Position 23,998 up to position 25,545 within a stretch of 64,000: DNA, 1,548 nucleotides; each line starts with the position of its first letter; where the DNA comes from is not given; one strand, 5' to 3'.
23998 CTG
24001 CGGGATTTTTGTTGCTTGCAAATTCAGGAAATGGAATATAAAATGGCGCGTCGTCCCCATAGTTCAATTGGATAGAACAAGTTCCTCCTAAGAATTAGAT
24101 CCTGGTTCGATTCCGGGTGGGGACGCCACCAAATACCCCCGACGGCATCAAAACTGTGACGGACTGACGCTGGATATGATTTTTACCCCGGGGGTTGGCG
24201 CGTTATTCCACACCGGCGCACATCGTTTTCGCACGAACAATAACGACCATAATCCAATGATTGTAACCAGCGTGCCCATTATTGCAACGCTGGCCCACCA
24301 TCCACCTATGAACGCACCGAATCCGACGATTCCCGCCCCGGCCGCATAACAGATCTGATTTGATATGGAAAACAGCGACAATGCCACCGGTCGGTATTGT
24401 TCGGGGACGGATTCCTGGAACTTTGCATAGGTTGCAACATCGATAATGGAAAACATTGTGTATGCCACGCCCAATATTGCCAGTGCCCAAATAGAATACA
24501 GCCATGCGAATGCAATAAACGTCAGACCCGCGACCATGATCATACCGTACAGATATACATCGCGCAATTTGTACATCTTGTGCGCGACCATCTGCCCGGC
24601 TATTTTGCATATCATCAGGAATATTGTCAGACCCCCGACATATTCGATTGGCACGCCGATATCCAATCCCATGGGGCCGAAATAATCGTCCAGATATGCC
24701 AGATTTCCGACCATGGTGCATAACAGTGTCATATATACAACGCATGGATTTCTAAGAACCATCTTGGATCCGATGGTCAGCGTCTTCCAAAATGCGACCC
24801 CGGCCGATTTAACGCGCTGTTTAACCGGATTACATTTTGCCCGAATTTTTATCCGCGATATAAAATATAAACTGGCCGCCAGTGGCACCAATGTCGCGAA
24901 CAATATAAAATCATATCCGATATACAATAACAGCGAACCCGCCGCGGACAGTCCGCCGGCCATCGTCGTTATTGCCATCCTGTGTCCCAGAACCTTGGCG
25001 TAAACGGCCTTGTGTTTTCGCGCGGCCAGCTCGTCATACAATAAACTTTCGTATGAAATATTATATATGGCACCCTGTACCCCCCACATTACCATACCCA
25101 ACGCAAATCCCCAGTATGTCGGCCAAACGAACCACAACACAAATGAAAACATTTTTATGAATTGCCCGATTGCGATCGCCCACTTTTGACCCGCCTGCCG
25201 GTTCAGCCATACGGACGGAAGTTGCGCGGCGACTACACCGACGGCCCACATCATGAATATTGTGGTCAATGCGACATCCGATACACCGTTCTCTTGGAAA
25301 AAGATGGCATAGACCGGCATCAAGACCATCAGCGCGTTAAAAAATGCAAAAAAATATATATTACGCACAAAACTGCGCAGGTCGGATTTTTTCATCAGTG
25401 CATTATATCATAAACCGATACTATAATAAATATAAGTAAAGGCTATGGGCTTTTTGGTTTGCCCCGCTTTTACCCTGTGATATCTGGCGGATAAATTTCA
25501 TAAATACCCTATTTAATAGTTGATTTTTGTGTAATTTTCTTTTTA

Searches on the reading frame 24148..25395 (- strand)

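Call 32: search_protein_families(library=pfam, proteins=[window:24148-25395:-], max_evalue=0.00001)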
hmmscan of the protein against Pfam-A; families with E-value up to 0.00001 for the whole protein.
window:24148-25395:- (415 aa): 1 family
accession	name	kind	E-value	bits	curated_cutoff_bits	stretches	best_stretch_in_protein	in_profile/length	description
PF07690.21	MFS_1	-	4.9e-14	52.4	33.4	2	15-270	5-257/347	Major Facilitator Superfamily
